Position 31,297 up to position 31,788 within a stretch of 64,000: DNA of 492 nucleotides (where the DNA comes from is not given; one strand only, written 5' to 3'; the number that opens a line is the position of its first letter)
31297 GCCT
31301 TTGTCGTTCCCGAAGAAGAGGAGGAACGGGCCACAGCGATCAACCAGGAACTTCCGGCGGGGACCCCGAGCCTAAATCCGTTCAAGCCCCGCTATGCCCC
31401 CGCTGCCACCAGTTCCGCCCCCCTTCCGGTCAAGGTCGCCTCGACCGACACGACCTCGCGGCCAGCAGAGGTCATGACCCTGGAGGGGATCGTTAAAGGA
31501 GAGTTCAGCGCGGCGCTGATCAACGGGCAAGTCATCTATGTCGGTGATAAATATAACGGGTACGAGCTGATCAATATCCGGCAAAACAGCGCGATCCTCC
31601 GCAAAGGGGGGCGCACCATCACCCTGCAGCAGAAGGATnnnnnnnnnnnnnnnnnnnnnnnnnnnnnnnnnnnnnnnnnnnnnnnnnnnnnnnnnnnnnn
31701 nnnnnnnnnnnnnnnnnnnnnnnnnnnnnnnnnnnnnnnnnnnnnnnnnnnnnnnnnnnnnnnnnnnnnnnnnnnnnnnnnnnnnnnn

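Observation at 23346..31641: Secretin-less type IV pilus cluster with PilM-PilN and PilO-PilP-like fusions and an Ala(-1) major pilin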

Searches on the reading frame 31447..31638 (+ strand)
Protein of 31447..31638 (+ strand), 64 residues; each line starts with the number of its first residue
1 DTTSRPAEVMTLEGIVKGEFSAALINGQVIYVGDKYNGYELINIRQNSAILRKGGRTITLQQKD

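Call 33: search_solved_structures(query=A2, max_evalue=10, show_alignments=3)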
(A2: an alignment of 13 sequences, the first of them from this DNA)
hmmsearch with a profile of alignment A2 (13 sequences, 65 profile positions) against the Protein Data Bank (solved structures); distinct sequences matched with E-value up to 10: 7.
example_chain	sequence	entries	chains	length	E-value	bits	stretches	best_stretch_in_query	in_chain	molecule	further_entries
3zbh_A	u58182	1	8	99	0.25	14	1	10-27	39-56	ESXA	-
9lkp_A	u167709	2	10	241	0.35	13.5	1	10-39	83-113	Fructose-6-phosphate aldolase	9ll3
9t9r_H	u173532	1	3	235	0.45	13.2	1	30-58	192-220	Spike (GP13)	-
2avt_A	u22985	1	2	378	0.64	12.7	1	42-64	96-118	DNA polymerase III beta subunit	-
4f4c_A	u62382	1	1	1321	0.96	12.1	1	10-32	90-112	Multidrug resistance protein pgp-1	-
9fhl_R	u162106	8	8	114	1.2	11.8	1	10-41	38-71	Small ribosomal subunit protein uS17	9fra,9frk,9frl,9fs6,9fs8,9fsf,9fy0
2lnv_A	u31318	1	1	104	1.6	11.4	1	9-62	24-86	General secretion pathway protein C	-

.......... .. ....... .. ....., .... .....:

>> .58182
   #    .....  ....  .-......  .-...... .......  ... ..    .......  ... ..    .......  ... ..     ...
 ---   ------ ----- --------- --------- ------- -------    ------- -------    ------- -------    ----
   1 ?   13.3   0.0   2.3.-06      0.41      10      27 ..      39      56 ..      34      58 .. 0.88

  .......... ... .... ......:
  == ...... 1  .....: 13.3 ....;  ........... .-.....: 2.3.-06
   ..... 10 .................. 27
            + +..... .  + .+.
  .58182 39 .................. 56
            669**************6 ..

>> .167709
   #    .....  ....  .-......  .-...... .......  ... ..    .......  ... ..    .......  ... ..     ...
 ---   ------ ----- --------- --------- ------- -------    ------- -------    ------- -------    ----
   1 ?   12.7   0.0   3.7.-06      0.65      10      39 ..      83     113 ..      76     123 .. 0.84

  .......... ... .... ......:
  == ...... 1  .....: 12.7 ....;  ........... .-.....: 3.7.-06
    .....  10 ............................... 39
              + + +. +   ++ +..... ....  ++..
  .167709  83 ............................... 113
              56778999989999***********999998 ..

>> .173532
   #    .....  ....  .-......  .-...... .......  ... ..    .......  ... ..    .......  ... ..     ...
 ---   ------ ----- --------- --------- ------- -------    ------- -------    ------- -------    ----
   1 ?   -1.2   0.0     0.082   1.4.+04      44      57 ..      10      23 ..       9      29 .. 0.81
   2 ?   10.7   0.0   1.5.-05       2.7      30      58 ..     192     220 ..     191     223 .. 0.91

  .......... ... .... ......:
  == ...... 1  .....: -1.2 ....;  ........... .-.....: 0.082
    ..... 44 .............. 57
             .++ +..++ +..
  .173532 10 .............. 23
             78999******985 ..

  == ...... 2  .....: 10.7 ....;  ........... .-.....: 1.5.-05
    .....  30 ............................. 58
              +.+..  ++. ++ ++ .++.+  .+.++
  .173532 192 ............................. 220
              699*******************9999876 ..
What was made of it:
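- Tried and rejected: The PDB sequence-profile search with the HR domain was not significant (call 33).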

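Call 36: search_protein_families(library=pfam, alignment_id=A2, max_evalue=1)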
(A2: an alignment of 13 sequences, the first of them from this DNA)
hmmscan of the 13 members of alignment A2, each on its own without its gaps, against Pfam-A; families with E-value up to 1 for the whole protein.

A. member 1, seq(64 aa): 3 families
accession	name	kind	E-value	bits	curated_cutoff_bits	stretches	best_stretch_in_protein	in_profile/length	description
PF16537.11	T2SSB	-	5.7e-05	23.1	28.4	1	24-60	21-58/60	Type II secretion system protein B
PF23893.1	Y4YQ_C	-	0.0027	17.9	27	1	12-60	3-53/53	Uncharacterised protein Y4YQ C-terminal domain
PF23862.1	CdsD_C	-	0.011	16.2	27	1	23-56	18-51/56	CdsD C-terminal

B. families by the number of members that match (of 13 scanned): 7 families
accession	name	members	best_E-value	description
PF23893.1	Y4YQ_C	11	2.6e-07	Uncharacterised protein Y4YQ C-terminal domain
PF16537.11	T2SSB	10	1.4e-05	Type II secretion system protein B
PF23862.1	CdsD_C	9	4.1e-06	CdsD C-terminal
PF11356.14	T2SSC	2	2.7e-06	Type II secretion system protein C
PF21621.3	MPI_cupin_dom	2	0.046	Mannose-6-phosphate isomerase, cupin domain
PF19219.5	CoV_NSP15_N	1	0.035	Coronavirus replicase NSP15, N-terminal oligomerisation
PF13199.12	Glyco_hydro_66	1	0.14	Glycosyl hydrolase family 66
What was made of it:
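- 31474..31638 (+): HR/PilP-fold beta domain (residues 232-286 of the PilO-PilP fusion), the presumed secretin-N0-binding module. Pfam over 13 homologues: Y4YQ_C 11, T2SSB 10, CdsD_C 9, T2SSC 2 (call 36).
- Closest known: GspB/OutB scaffolding protein of Dickeya. Different: The T2SSB hit of the window protein is below Pfam's cut-off (23.1 against 28.4 bits, call 36).
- Pfam over 13 homologues gives T2SSB, T2SSC, CdsD_C and Y4YQ_C (call 36).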

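Call 42: predict_structure(alignment_id=A3)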
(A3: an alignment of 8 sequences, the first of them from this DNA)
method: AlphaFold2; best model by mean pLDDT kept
length: 64 residues; sequences in the alignment: 8
mean_pLDDT: 86.7   pTM: 0.70
mean pLDDT of the five models: 86.7, 86.5, 86.1, 85.9, 85.7
residues with pLDDT >= 90: 46; 70-90: 9; 50-70: 3; < 50: 6
segments of 3 or more residues with pLDDT < 50: 1-6
pLDDT, mean of each block of 10 residues (from residue 1): 54 90 94 94 95 94 84
secondary structure, 60 per line:
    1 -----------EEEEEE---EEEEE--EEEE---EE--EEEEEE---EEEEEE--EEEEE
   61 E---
elements in order: E12-17 E21-25 E28-31 E39-44 E48-53 E56-61
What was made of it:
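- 31474..31638 (+): Structure: AF2 domain model has pLDDT 86.7 (call 42).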
